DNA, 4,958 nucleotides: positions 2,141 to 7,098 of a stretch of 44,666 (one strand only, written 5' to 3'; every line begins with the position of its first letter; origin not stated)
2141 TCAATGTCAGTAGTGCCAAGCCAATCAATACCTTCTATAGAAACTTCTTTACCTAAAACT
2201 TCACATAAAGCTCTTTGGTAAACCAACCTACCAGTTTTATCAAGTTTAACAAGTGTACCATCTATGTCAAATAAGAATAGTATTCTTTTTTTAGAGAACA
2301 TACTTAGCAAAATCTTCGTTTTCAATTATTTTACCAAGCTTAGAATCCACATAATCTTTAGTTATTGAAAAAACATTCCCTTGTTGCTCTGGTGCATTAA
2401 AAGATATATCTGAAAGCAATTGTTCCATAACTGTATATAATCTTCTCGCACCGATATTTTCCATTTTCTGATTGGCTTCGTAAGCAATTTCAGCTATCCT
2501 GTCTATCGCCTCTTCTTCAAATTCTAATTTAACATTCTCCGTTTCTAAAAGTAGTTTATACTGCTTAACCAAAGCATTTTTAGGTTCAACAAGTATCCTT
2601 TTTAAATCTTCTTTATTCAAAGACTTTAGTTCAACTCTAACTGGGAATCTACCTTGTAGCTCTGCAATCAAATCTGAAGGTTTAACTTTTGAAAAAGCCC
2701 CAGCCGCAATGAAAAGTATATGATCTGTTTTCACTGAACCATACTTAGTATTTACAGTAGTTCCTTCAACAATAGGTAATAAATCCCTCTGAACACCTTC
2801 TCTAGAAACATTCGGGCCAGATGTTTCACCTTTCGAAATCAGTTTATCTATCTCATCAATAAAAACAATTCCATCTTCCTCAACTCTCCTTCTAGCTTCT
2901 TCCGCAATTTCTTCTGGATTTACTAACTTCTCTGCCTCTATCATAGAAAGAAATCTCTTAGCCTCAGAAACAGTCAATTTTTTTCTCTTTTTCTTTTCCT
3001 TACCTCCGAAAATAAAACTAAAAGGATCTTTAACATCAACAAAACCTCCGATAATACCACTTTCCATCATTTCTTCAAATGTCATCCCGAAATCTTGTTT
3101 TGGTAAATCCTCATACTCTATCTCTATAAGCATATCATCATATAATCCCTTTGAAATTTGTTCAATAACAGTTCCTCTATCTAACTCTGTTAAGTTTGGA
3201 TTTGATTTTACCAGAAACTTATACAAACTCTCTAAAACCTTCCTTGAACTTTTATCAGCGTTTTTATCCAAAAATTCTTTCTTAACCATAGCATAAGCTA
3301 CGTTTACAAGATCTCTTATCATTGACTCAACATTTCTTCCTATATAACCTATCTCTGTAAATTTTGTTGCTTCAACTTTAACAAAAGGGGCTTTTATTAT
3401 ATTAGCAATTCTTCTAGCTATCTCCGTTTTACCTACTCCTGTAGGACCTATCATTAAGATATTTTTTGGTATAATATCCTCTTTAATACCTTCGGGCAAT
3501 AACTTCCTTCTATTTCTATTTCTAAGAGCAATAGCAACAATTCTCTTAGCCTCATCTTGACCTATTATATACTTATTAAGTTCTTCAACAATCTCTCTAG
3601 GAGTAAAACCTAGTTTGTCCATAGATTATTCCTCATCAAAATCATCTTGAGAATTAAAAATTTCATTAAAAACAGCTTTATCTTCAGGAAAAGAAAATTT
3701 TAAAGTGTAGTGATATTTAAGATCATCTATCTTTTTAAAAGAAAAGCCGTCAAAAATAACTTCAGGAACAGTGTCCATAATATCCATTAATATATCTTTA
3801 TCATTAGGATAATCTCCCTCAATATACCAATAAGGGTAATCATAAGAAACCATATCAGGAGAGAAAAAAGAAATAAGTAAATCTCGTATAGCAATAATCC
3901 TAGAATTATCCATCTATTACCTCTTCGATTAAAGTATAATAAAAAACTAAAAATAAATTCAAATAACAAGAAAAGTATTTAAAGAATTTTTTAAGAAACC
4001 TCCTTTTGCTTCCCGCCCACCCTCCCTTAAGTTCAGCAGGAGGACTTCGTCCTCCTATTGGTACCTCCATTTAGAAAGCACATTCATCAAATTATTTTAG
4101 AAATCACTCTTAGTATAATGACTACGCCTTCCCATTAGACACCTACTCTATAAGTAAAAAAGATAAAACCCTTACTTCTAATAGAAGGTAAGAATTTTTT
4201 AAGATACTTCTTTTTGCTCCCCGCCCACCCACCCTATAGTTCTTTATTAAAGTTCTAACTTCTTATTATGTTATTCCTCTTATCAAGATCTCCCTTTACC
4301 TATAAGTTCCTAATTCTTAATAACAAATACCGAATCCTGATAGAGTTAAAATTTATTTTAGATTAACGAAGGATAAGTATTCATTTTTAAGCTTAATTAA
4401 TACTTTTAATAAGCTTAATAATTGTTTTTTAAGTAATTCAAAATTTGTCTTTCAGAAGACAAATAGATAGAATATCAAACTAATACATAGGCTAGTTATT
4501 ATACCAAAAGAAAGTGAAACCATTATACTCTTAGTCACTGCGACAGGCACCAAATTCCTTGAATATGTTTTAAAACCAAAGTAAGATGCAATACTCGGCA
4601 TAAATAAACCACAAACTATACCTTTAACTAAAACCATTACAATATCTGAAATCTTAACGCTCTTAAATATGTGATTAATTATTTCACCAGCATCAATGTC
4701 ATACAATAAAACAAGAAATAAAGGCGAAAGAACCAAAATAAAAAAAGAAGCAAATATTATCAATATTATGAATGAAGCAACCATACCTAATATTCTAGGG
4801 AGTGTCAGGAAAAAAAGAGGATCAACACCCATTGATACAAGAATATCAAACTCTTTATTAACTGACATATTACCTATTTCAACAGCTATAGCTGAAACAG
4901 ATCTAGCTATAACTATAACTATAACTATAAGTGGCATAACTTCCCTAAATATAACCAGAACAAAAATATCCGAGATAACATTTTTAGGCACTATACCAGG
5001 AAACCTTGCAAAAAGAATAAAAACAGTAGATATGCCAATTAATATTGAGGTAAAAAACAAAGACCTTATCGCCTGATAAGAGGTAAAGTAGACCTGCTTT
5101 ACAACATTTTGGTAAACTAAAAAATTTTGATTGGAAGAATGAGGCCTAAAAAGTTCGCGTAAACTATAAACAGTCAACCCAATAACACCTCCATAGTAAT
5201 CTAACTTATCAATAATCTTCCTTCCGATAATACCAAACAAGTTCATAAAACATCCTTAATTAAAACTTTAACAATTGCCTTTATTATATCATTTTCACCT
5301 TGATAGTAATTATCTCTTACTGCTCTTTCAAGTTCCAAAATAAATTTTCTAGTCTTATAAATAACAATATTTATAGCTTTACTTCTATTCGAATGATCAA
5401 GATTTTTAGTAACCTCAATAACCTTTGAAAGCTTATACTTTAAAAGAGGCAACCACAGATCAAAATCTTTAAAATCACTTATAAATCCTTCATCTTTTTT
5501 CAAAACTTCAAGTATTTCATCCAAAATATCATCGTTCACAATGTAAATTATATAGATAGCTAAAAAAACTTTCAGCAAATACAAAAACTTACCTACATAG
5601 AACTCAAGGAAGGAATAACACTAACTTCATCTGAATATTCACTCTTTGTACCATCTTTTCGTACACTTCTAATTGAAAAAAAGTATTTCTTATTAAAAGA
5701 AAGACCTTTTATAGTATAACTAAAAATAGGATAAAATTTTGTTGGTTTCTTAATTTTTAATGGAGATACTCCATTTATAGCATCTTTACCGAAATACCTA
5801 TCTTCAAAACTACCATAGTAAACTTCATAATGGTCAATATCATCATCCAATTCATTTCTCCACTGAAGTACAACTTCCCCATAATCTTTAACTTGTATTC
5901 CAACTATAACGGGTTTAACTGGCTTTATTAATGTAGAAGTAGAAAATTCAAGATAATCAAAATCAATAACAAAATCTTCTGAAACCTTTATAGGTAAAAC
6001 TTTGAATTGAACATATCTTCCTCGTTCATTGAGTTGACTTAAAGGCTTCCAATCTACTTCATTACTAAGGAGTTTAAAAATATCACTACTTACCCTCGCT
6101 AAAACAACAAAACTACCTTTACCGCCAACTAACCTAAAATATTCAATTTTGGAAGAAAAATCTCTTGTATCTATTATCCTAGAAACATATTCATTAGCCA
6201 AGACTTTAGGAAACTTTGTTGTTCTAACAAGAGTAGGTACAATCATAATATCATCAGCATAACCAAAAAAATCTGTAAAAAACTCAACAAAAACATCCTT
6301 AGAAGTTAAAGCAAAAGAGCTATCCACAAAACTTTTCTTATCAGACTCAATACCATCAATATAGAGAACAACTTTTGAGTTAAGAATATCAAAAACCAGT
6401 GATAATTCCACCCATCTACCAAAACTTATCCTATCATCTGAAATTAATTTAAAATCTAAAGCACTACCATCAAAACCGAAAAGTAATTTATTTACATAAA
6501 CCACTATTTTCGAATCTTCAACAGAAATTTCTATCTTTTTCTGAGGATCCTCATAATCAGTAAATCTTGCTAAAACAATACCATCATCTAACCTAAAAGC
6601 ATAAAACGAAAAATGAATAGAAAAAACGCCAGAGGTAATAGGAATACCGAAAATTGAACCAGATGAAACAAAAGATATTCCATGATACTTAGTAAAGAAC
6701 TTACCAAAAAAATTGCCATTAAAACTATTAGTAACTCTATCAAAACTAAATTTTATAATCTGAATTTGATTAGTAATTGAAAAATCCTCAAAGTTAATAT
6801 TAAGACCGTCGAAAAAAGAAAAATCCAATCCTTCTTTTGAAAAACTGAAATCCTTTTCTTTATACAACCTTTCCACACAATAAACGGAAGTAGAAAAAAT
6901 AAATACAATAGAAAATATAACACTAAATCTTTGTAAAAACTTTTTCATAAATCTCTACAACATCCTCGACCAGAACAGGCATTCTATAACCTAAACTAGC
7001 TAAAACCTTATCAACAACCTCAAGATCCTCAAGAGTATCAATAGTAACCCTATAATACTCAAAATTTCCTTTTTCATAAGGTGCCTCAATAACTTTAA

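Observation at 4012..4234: Canonical G-quadruplex / i-motif boxes inside the repeat units of an AT-rich genome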

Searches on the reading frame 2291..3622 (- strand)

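Call 14: search_protein_families(library=ncbifam, proteins=[window:2291-3622:-])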
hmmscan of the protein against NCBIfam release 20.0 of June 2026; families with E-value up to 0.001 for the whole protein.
window:2291-3622:- (443 aa): 26 families (the best 25 are shown)
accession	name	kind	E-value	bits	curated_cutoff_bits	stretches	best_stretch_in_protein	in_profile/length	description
TIGR00390.1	hslU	equivalog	2.6e-171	570.5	362.45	1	7-443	2-441/441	ATP-dependent protease ATPase subunit HslU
NF003745.1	PRK05342.1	equivalog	7.7e-68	229.2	359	3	318-434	296-408/418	ATP-dependent Clp protease ATP-binding subunit ClpX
TIGR00382.1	clpX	equivalog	3.5e-58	197.6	370.75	3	318-428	302-408/414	ATP-dependent protease ATP-binding subunit ClpX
TIGR02639.1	ClpA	equivalog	4.8e-14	51.5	993.15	1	10-94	450-529/734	ATP-dependent Clp protease ATP-binding subunit ClpA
NF003069.1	PRK03992.1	subfamily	7.2e-10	38.6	500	1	52-109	165-220/379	proteasome-activating nucleotidase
NF041006.2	cell_div_CdvC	equivalog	1.1e-09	37.7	650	1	19-87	105-169/370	cell division protein CdvC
TIGR01242.2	TIGR01242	subfamily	1.4e-09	37.4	500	1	52-109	148-203/362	proteasome-activating nucleotidase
TIGR03346.1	chaperone_ClpB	equivalog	3.1e-09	35.8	1232.1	1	12-76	560-619/853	ATP-dependent chaperone ClpB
NF008004.0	PRK10733.1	equivalog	8.1e-08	30.7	1008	1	20-109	155-240/644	ATP-dependent zinc metalloprotease FtsH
TIGR00635.1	ruvB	equivalog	8.6e-08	31.6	299.05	0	20-86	7-64/305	Holliday junction branch migration DNA helicase RuvB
TIGR01241.2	FtsH_fam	equivalog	1e-07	31.2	600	1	51-109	194-250/598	ATP-dependent zinc metalloprotease FtsH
NF047748.1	PrtsmActNtasePan1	equivalog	1.6e-07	30.7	750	1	52-110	182-238/405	proteasome-activating nucleotidase Pan1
NF000868.0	PRK00080.1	equivalog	9.4e-07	28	282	0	16-86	25-85/330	Holliday junction branch migration DNA helicase RuvB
NF047747.1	PrtsmActNtasePan2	equivalog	9.9e-07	28.3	700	1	52-110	185-241/397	proteasome-activating nucleotidase Pan2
NF033606.1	heat_AAA_ClpK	exception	1.3e-06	26.5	1900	1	14-77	610-668/949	heat shock survival AAA family ATPase ClpK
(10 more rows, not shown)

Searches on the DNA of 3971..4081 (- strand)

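Call 43: build_rna_model(alignment_id=A1, structure=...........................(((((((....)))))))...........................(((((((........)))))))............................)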
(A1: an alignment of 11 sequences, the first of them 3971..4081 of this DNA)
Model R1 built from alignment A1 (11 sequences, 122 columns); structure: as given.
model positions 114; base pairs 14; branch points 1; effective number of sequences 3.89; information 0.59 bits per position. Calibrated on 0.2 Mb of random sequence (short: E-values are rough).
structure used (alignment columns):
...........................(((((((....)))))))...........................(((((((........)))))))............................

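Call 44: search_with_rna_model(model_id=R1, sources=[window, L003, L004, L005, L016, L017, L018, L019, L020, L021, L023, L024, L026, L027, L028], max_evalue=10, filters=default)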
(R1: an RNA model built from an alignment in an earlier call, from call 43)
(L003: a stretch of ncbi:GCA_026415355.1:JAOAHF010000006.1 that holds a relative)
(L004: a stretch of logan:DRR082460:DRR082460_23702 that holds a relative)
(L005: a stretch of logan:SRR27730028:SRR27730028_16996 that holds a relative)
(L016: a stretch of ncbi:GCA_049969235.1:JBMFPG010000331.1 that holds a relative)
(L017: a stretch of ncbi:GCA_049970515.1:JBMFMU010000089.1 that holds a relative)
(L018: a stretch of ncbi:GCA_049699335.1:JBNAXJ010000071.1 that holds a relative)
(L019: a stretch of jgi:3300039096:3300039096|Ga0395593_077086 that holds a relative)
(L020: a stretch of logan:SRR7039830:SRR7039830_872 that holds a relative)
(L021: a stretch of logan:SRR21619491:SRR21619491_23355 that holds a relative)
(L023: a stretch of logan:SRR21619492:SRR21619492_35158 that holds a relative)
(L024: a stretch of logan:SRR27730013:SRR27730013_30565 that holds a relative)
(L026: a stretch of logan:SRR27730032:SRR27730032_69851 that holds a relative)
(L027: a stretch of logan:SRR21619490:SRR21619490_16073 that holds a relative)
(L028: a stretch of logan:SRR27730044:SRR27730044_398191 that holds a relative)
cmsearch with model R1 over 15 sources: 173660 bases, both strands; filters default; matches with E-value up to 10: 26.
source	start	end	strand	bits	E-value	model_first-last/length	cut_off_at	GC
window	3970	4081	-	109.4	7.5e-22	1-114/114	no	0.43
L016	36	149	+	103.6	1.6e-20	1-114/114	no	0.39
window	10417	10525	-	103.5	1.7e-20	1-114/114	no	0.39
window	10637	10748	-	100.9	6.7e-20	1-114/114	no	0.38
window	13032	13145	-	99.2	1.7e-19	1-114/114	no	0.4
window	10244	10358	-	92.4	6.3e-18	1-114/114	no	0.41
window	44422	44531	-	88.3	5.5e-17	1-114/114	no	0.32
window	10951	11056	-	86.6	1.4e-16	1-114/114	no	0.41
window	4178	4289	-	85.8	2.1e-16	1-114/114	no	0.32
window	13231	13339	-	79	8e-15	1-114/114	no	0.34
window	10802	10912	-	76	3.9e-14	1-114/114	no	0.33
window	44589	44666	-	74.4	9.5e-14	37-114/114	5'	0.37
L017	1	83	+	57.9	6.1e-10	33-114/114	5'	0.42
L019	1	70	+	53.4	6.6e-09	44-114/114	5'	0.41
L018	1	75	+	45.7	4.2e-07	40-114/114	5'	0.39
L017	6036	6101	+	37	4.2e-05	1-68/114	3'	0.32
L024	3841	3918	-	16.5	2.3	1-114/114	no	0.24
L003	7911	7983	+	16.1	3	1-114/114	no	0.25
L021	1519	1634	+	14.7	6.3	1-114/114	no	0.27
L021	12020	12097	-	13.8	9.9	1-114/114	no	0.23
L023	9286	9363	-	13.8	9.9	1-114/114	no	0.23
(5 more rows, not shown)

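Call 47: search_with_rna_model(model_id=R1, source=window, max_evalue=2, filters=off, make_alignment=true)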
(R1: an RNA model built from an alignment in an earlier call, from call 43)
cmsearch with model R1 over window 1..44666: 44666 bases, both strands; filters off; matches with E-value up to 2: 19.
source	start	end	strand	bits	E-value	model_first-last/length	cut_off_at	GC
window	3970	4081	-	109.4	1.9e-22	1-114/114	no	0.43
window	10417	10525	-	103.5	4.4e-21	1-114/114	no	0.39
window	10637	10748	-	100.9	1.7e-20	1-114/114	no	0.38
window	13032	13145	-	99.2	4.4e-20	1-114/114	no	0.4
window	10244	10358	-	92.4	1.6e-18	1-114/114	no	0.41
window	44422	44531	-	88.3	1.4e-17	1-114/114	no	0.32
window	10951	11056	-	86.6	3.6e-17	1-114/114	no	0.41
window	4178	4289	-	85.8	5.4e-17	1-114/114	no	0.32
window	13231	13339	-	79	2.1e-15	1-114/114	no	0.34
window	10802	10912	-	76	1e-14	1-114/114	no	0.33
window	44594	44666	-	59.9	5.3e-11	27-109/114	no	0.36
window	43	147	-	38.5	4.8e-06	1-114/114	no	0.37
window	25494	25598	-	27.2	0.0021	1-114/114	no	0.3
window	11117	11218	-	26.4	0.0032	1-114/114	no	0.33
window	10528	10622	-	17.9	0.28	1-114/114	no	0.37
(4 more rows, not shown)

Alignment A2: 19 matches aligned to the model, 125 columns, each read 5' to 3' on its own strand. Consensus structure (alignment columns), stored with it:
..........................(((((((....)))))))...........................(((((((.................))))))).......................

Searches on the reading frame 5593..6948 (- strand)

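Call 14: search_protein_families(library=ncbifam, proteins=[window:5593-6948:-])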
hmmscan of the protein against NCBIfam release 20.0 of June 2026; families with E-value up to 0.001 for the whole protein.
window:5593-6948:- (451 aa): 0 families

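Call 65: search_protein_families(library=pfam, proteins=[window:5593-6948:-], max_evalue=0.001)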
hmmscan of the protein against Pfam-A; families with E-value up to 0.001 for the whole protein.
window:5593-6948:- (451 aa): 1 family
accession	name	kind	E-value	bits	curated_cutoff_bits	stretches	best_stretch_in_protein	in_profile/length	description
PF00041.27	fn3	-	7.9e-07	29.6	25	1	352-444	10-83/84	Fibronectin type III domain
